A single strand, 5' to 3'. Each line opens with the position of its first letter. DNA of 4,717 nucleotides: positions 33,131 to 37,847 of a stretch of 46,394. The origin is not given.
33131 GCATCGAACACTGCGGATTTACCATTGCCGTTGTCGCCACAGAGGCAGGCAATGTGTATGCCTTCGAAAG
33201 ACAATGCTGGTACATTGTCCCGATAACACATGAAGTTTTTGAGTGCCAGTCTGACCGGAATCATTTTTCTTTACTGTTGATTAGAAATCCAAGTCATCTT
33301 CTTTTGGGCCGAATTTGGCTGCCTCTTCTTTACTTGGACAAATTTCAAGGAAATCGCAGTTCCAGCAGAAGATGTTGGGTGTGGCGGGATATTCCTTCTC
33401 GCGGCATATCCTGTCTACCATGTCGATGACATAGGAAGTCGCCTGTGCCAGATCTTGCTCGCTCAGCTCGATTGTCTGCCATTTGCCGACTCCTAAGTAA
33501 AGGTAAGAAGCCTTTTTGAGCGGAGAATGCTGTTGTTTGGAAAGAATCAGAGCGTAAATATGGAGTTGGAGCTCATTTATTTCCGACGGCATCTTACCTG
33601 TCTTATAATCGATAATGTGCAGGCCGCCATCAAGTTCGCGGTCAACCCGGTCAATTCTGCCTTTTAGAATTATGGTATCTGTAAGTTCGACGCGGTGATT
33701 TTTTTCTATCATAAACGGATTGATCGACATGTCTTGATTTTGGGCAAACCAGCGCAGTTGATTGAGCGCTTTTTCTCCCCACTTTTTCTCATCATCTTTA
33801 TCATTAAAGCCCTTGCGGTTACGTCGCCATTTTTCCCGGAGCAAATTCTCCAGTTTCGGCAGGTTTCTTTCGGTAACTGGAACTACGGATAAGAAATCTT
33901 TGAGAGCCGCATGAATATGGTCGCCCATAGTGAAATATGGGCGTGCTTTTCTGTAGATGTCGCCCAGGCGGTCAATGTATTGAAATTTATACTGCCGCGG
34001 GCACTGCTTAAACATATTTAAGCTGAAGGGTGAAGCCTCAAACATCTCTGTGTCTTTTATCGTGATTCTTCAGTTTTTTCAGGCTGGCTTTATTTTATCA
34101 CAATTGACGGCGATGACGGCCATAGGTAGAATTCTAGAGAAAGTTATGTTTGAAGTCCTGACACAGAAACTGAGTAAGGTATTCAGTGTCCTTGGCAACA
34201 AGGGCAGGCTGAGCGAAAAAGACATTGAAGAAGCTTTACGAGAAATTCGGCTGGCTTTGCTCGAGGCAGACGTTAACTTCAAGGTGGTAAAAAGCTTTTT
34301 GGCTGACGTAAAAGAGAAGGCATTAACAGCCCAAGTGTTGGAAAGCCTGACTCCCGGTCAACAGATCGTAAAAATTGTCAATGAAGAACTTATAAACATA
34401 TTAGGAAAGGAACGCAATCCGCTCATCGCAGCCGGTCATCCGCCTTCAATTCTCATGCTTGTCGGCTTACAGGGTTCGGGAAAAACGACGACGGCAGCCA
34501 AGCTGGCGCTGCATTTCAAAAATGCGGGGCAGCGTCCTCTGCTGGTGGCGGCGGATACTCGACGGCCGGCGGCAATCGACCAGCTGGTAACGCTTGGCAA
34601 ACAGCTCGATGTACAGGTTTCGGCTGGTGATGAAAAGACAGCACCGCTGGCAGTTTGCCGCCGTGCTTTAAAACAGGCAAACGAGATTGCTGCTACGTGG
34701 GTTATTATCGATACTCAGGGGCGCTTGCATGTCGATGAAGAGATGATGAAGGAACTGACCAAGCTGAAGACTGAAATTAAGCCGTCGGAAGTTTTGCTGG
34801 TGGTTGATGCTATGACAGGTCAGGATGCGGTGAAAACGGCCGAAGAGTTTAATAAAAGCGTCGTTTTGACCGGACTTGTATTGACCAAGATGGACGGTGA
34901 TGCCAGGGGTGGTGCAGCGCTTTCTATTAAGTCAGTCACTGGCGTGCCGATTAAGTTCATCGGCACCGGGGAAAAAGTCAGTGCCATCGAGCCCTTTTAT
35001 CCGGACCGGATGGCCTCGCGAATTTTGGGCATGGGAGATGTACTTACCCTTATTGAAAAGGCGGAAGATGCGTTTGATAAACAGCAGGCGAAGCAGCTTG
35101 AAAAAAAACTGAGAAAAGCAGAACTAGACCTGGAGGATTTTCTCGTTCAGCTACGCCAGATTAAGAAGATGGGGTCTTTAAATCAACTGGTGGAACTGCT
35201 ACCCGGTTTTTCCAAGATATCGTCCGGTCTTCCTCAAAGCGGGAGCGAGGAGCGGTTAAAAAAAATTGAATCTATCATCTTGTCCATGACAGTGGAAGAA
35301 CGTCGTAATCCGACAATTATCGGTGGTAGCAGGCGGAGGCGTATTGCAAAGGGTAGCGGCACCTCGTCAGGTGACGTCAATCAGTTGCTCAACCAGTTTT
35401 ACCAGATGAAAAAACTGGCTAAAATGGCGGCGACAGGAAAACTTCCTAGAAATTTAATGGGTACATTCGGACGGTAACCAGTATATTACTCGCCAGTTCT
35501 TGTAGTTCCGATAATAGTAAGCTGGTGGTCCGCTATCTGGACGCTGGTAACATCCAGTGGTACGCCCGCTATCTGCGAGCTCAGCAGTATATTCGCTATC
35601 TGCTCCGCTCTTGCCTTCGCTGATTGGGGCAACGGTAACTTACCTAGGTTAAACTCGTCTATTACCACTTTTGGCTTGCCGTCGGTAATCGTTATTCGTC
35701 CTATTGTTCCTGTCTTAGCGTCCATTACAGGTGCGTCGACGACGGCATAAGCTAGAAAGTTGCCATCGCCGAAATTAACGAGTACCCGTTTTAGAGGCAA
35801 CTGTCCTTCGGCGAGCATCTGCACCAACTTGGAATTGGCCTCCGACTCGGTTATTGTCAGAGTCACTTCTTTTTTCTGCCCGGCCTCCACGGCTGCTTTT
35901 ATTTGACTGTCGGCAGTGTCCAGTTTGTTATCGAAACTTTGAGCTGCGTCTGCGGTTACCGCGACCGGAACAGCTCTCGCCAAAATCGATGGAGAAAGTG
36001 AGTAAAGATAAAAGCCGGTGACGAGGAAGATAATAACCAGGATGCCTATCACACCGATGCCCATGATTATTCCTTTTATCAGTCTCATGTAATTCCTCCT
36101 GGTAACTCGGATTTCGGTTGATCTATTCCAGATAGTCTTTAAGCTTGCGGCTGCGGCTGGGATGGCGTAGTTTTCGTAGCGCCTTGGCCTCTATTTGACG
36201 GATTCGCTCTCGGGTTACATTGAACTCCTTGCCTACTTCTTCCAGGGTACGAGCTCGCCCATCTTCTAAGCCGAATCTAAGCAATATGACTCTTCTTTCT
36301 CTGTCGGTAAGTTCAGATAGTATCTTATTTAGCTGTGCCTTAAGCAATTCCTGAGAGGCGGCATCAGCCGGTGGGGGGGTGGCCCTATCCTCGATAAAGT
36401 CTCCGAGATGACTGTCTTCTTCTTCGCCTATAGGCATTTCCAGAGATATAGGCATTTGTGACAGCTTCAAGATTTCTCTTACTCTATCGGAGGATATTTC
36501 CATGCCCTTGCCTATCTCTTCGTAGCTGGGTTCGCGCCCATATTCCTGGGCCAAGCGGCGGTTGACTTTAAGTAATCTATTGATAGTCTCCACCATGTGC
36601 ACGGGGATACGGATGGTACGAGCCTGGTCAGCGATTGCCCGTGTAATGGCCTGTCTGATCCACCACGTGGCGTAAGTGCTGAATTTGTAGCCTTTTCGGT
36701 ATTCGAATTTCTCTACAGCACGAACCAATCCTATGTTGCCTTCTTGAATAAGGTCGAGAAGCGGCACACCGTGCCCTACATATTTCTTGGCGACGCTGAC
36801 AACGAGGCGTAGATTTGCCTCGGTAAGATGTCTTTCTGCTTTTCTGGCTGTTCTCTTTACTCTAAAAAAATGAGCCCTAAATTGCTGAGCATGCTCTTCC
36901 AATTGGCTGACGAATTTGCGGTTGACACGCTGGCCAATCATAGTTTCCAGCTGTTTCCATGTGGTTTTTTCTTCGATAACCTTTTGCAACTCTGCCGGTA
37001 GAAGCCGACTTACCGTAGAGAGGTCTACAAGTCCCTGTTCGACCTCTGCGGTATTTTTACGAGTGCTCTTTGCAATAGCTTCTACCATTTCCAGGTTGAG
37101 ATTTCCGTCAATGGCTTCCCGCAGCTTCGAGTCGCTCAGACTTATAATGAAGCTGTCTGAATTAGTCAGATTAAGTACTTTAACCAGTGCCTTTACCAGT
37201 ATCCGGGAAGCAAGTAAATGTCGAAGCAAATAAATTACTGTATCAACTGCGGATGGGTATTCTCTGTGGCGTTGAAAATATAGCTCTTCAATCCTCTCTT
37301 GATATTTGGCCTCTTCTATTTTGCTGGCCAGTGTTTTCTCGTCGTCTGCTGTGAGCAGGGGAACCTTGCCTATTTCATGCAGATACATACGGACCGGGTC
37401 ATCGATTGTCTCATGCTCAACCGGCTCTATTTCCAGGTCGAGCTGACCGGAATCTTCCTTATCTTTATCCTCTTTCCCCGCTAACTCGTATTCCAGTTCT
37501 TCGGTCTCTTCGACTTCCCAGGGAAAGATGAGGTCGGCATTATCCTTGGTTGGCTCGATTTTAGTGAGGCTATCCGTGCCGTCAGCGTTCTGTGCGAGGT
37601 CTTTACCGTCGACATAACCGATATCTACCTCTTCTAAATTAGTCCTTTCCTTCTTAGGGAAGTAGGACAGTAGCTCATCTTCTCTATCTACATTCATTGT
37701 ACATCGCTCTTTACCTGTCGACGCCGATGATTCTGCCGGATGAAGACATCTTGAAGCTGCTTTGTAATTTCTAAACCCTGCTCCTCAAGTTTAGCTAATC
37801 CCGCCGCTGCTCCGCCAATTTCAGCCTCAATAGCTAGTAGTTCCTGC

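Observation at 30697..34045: Cas4-like Fe-S PD-(D/E)XK nuclease operon-coupled to a Rad50/SbcC zinc-hook ATPase, with no Mre11/SbcD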

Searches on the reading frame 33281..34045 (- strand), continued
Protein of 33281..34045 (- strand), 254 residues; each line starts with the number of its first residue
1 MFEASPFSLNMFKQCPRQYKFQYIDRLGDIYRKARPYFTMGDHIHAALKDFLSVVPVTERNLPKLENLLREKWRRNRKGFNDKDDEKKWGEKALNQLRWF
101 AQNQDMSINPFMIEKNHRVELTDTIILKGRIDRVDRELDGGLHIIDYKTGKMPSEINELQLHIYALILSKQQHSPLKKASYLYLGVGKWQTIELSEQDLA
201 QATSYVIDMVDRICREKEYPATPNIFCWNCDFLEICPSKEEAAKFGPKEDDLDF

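Call 37: search_protein_families(library=pfam, proteins=[L137:8722-10008:+, L137:10781-12373:+, L137:12384-14525:+, L139:15112-17307:+, L139:14803-15069:+, L139:17633-18445:+, L139:18439-19470:+, L162:8667-9995:+, L162:10808-11614:+, L160:4230-4880:+], max_evalue=0.01)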
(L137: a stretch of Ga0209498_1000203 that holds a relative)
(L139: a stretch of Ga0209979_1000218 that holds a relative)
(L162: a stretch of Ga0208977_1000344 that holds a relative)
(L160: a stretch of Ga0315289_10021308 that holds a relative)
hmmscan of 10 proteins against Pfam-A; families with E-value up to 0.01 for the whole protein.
L137:8722-10008:+ (428 aa): 2 families
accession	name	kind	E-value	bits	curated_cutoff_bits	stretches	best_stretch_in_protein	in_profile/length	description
PF00149.33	Metallophos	-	5.5e-15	56.7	21.5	1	19-250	1-190/191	Calcineurin-like phosphoesterase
PF12850.12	Metallophos_2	-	1.6e-06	28.7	27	0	19-134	1-83/154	Calcineurin-like phosphoesterase superfamily domain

L137:10781-12373:+ (530 aa): 2 families
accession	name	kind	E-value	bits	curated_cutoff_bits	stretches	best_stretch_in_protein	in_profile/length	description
PF12706.13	Lactamase_B_2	-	1.2e-10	41.7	27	1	112-297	29-192/200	Beta-lactamase superfamily domain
PF07521.17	RMMBL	-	2e-06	28.1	21.6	1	473-507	9-44/63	Zn-dependent metallo-hydrolase RNA specificity domain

L137:12384-14525:+ (713 aa): 8 families
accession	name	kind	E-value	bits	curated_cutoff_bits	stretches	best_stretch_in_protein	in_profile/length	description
PF13476.12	AAA_23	-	3.4e-16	60.9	27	1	5-272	1-200/201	AAA domain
PF04423.19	Rad50_zn_hook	-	3.2e-07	30.5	24.3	1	341-384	1-44/52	Rad50 zinc hook motif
PF02463.25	SMC_N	-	9.2e-07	28.9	40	1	5-66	4-68/220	RecF/RecN/SMC N terminal domain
PF13558.12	SbcC_Walker_B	-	1.1e-06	29.2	27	1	612-672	25-88/90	SbcC/RAD50-like, Walker B motif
PF13555.12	AAA_29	-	0.00013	22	27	1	28-56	24-52/61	P-loop containing region of AAA domain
PF05557.18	MAD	-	0.0003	19.8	30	1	176-354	58-239/661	Mitotic checkpoint protein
PF06818.20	Fez1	-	0.0028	18.6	34.4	1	256-440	17-165/199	Fez1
PF14362.11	DUF4407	-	0.0035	17.1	31.3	1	314-497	119-263/297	Domain of unknown function (DUF4407)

L139:15112-17307:+ (731 aa): 7 families
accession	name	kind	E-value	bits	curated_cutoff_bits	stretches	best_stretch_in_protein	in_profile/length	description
PF01138.27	RNase_PH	-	1.5e-63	213.4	25.5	2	11-142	2-130/130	3' exoribonuclease family, domain 1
PF03725.20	RNase_PH_C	-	6.2e-27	93.8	20.8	2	145-209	1-67/67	3' exoribonuclease family, domain 2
PF00575.29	S1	-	4.3e-20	72.3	22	1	615-686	2-74/74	S1 RNA binding domain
PF00013.35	KH_1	-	1.4e-11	44.4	21.5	1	553-610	3-66/66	KH domain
PF03726.19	PNPase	-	1.1e-08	35.9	24.6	1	239-314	1-80/81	Polyribonucleotide nucleotidyltransferase, RNA binding domain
PF22675.2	KH-I_KHDC4-BBP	-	0.00074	19.8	30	1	561-601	8-48/76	KHDC4/BBP-like, KH-domain type I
PF23459.1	S1_RRP5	-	0.0064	17.5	27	0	618-678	4-64/72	RRP5 S1 domain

L139:14803-15069:+ (88 aa): 1 family
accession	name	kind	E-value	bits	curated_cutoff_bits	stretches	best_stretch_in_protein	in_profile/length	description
PF00312.27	Ribosomal_S15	-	7.9e-36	122.5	31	1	7-87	1-81/81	Ribosomal protein S15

L139:17633-18445:+ (270 aa): 3 families
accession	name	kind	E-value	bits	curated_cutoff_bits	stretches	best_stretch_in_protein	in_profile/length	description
PF01113.26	DapB_N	-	5.5e-28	98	25.6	1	4-126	1-124/124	Dihydrodipicolinate reductase, N-terminus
PF05173.19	DapB_C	-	2e-26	92.8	27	1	130-263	2-121/121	Dihydrodipicolinate reductase, C-terminus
PF03447.22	NAD_binding_3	-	0.00028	22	24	1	12-112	2-105/116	Homoserine dehydrogenase, NAD binding domain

L139:18439-19470:+ (343 aa): 3 families
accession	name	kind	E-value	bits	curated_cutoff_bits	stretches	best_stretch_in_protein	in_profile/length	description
PF02774.23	Semialdhyde_dhC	-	3.4e-57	194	26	1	144-324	1-184/184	Semialdehyde dehydrogenase, dimerisation domain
PF01118.30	Semialdhyde_dh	-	1.9e-37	128.8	26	1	12-125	2-120/121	Semialdehyde dehydrogenase, NAD binding domain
PF22698.1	Semialdhyde_dhC_1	-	0.0044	17.3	27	0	135-175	1-43/165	Semialdehyde dehydrogenase, dimerisation domain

L162:8667-9995:+ (442 aa): 1 family
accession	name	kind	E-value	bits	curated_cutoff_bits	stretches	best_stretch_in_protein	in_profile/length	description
PF08014.17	MATCAP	-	2.4e-24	86.4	27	1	198-428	109-323/365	Microtubule-associated tyrosine carboxypeptidase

L162:10808-11614:+ (268 aa): 2 families
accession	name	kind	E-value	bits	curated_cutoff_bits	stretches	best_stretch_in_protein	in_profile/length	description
PF13482.12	RNase_H_2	-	2.4e-10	41.1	22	1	33-159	17-162/165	RNase_H superfamily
PF10108.15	DNA_pol_B_exo2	-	6.8e-07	29.6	24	1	95-158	105-170/213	Predicted 3'-5' exonuclease related to the exonuclease domain of PolB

L160:4230-4880:+ (216 aa): 4 families
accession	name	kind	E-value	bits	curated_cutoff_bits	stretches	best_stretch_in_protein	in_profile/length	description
PF00156.33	Pribosyltran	-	8e-17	61.4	26.3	1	18-173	19-133/158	Phosphoribosyl transferase domain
PF24390.1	PRTase-CE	-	0.0018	18.6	27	1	96-212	78-196/253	PRTase-CE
PF14681.12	UPRTase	-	0.0058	16.6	27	1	118-174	113-169/206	Uracil phosphoribosyltransferase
PF15609.12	PRTase_2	-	0.0079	16.2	28.8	0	118-162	110-154/188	Phosphoribosyl transferase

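Call 47: search_solved_structures(query=L137:10781-12373:+, max_evalue=0.01)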
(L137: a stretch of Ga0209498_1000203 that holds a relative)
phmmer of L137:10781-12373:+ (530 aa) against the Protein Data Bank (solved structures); distinct sequences matched with E-value up to 0.01: 15.
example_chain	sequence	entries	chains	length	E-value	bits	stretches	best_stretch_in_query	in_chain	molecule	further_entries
2az4_A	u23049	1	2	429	1.5e-20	76.8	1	116-337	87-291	hypothetical protein EF2904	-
7pcr_A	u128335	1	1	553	4.2e-07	32.4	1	4-48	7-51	Ribonuclease J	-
8cgl_A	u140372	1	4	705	1.5e-06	30.6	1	4-48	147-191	Ribonuclease J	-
5a0t_A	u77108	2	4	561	6.6e-06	28.4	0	471-504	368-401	RIBONUCLEASE J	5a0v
6k6s_A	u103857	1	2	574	6e-05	25.3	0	207-256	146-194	Ribonuclease J 1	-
3zq4_A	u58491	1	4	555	0.0002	23.5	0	209-281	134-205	RIBONUCLEASE J 1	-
4xwt_A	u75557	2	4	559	0.00044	22.4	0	470-505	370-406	DR2417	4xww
7wnt_A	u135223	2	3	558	0.00062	21.9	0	206-249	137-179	Ribonuclease J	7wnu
3bk1_A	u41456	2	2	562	0.00097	21.3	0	429-504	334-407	Metal dependent hydrolase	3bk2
3t3n_A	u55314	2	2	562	0.0014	20.8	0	429-504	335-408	Metal dependent hydrolase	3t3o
8yyj_A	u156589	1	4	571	0.0017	20.5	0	198-323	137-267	Ribonuclease J 2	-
6k6w_A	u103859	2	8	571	0.0017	20.4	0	198-323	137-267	Ribonuclease J 2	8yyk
8yyf_A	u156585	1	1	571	0.0041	19.2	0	198-323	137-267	Ribonuclease J 2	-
8yyg_A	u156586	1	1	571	0.0045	19.1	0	198-323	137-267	Ribonuclease J 2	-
8yyi_A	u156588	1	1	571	0.0062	18.6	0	200-323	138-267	Ribonuclease J 2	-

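Call 63: predict_structure(alignment_id=A3)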
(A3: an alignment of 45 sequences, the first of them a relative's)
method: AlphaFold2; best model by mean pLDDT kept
length: 254 residues; sequences in the alignment: 45
mean_pLDDT: 79.0   pTM: 0.76
mean pLDDT of the five models: 79.0, 77.3, 76.9, 73.6, 69.3
residues with pLDDT >= 90: 113; 70-90: 74; 50-70: 35; < 50: 32
segments of 3 or more residues with pLDDT < 50: 20-25, 220-237, 249-254
pLDDT, mean of each block of 10 residues (from residue 1): 82 62 50 55 90 94 95 77 84 91 90 91 92 93 92 82 94 92 89 93 93 72 42 44 52 39
secondary structure, 60 per line:
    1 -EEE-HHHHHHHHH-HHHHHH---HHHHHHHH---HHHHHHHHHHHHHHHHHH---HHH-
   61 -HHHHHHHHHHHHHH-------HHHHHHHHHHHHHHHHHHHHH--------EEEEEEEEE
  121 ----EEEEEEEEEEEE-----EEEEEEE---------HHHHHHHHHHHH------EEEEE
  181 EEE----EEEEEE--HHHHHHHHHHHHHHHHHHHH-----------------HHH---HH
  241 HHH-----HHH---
elements in order: E2-4 H6-14 H16-21 H25-32 H36-53 H62-75 H83-103 E112-120 E125-136 E142-148 H158-169 E176-183 E188-193 H196-215 H239-243

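Call 65: fold_search(model_id=the predicted structure, library=pdb)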
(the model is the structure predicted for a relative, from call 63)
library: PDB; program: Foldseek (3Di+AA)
matches with E <= 10: 296; with E <= 0.001: 37
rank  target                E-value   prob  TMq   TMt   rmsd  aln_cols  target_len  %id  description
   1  9iab_A                1.4e-09  1.00  0.67  0.65   4.9       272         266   18  Structure of the Argonaute-associated Cas4 family protein 1 (ACE1) from Chroococcidiopsis thermalis (CtACE1) (released 2025-04-23)
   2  9iab_B                9.3e-09  1.00  0.58  0.55   5.8       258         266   18  Structure of the Argonaute-associated Cas4 family protein 1 (ACE1) from Chroococcidiopsis thermalis (CtACE1) (released 2025-04-23)
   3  7sjr_A                1.6e-08  1.00  0.68  0.21   4.3       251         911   20  Cryo-EM structure of AdnA-AdnB(W325A) in complex with DNA and AMPPNP (released 2021-12-22)
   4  9np6_A                1.7e-08  1.00  0.65  0.21   4.7       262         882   20  Cryo-EM structure of AdnA(D934A)-AdnB(D1014A) in complex with AMPPNP and blunt end DNA (released 2025-03-19)
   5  9iac_A                2.1e-08  1.00  0.59  0.56   7.0       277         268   17  Structure of the Argonaute-associated Cas4 family protein 1 (ACE1) from Microcystis aeruginosa (MaACE1) (released 2025-04-23)
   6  6ppr_A                3.1e-08  1.00  0.66  0.22   4.5       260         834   19  Cryo-EM structure of AdnA(D934A)-AdnB(D1014A) in complex with AMPPNP and DNA (released 2019-11-20)
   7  9iac_B                1.4e-07  1.00  0.57  0.54   6.1       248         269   18  Structure of the Argonaute-associated Cas4 family protein 1 (ACE1) from Microcystis aeruginosa (MaACE1) (released 2025-04-23)
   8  6ppu_A                2.3e-07  1.00  0.67  0.31   4.4       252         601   20  Cryo-EM structure of AdnAB-AMPPNP-DNA complex (released 2019-11-20)
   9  4cej_A                1.1e-05  1.00  0.39  0.11  12.2       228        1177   13  Crystal structure of AddAB-DNA-ADPNP complex at 3 Angstrom resolution (released 2014-03-12)
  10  5eax_A                1.4e-05  1.00  0.57  0.16   7.0       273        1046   15  Crystal structure of Dna2 in complex with an ssDNA (released 2015-11-18)
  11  8d3q_J                1.5e-05  1.00  0.37  0.48  11.0       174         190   17  Type I-C Cas4-Cas1-Cas2 complex bound to a PAM/NoPAM prespacer (released 2022-11-02)
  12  8d3l_I                1.8e-05  1.00  0.36  0.41   9.8       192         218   17  Type I-C Cas4-Cas1-Cas2 complex bound to a PAM/PAM prespacer (released 2022-11-02)
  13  5eaw_A                2.0e-05  1.00  0.57  0.16   5.0       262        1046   16  Crystal structure of Dna2 nuclease-helicase (released 2015-11-18)
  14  5ean_A                2.7e-05  1.00  0.59  0.16   7.0       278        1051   14  Crystal structure of Dna2 in complex with a 5' overhang DNA (released 2015-11-18)
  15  6ppj_A                3.3e-05  1.00  0.62  0.20   5.0       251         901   19  Cryo-EM structure of AdnA(D934A)-AdnB(D1014A) in complex with AMPPNP (released 2019-11-20)
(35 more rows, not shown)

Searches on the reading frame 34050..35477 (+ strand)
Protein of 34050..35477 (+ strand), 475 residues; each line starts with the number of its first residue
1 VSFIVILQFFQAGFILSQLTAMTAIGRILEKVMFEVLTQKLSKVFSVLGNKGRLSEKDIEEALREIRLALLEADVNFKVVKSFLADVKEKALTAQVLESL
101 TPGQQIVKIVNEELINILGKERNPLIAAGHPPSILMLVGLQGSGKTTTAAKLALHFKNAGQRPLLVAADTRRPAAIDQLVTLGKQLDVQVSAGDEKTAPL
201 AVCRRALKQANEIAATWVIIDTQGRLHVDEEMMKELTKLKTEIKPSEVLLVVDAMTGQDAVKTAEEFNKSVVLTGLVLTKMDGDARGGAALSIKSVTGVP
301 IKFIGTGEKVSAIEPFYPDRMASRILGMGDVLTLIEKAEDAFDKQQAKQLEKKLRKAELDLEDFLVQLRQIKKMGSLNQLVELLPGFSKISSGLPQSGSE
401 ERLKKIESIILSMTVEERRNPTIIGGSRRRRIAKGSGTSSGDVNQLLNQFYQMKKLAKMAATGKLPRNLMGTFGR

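Call 10: search_protein_families(library=pfam, proteins=[window:34050-35477:+], max_evalue=0.001)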
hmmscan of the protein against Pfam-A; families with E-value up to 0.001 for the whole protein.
window:34050-35477:+ (475 aa): 8 families
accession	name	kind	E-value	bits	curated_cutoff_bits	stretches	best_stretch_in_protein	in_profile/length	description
PF00448.28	SRP54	-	6.2e-72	241.8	22.7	1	132-327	1-196/196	SRP54-type protein, GTPase domain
PF02978.25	SRP_SPB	-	1.6e-31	109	27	1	359-456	2-90/91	Signal peptide binding domain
PF02881.24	SRP54_N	-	4.2e-21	75.4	22.4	1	37-114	1-75/75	SRP54-type protein, helical bundle domain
PF13401.12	AAA_22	-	3.2e-06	27.9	27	1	132-241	5-109/130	AAA domain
PF01656.29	CbiA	-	0.00015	22.1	25.4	1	142-286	9-88/125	CobQ/CobB/MinD/ParA nucleotide binding domain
PF06414.18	Zeta_toxin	-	0.00058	19.8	22.3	0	130-172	14-55/199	Zeta toxin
PF13604.12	AAA_30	-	0.0008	19.6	27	0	133-254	19-125/191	AAA domain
PF13191.12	AAA_16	-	0.00097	20.1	32.6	0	128-257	21-143/167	AAA ATPase domain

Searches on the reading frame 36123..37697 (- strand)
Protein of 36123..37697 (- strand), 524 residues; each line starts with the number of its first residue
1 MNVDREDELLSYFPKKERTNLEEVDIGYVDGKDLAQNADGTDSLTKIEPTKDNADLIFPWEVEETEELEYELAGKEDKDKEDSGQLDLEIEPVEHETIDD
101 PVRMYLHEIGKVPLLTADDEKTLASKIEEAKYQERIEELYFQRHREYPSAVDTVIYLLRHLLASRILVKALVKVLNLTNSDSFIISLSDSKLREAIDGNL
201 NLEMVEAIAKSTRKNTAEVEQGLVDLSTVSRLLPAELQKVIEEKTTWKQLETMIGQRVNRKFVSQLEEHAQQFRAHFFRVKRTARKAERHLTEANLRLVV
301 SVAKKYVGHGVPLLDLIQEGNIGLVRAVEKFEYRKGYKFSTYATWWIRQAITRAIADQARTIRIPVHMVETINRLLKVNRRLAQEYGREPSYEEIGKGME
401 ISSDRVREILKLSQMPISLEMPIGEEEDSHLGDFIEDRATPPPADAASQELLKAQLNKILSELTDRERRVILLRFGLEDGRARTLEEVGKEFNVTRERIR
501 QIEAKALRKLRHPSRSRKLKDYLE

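Call 10: search_protein_families(library=pfam, proteins=[window:36123-37697:-], max_evalue=0.001)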
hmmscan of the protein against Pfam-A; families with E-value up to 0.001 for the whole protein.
window:36123-37697:- (524 aa): 4 families
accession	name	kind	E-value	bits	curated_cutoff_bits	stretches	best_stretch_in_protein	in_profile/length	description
PF04539.22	Sigma70_r3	-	4.6e-26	91.2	25.3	1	370-444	1-75/78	Sigma-70 region 3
PF04542.20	Sigma70_r2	-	4.4e-23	81.3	24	1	292-361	2-71/71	Sigma-70 region 2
PF04545.22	Sigma70_r4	-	1.3e-22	79.4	24.1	1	460-512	2-50/50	Sigma-70, region 4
PF00140.25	Sigma70_r1_2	-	2.9e-13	49.9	22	1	100-129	1-30/34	Sigma-70 factor, region 1.2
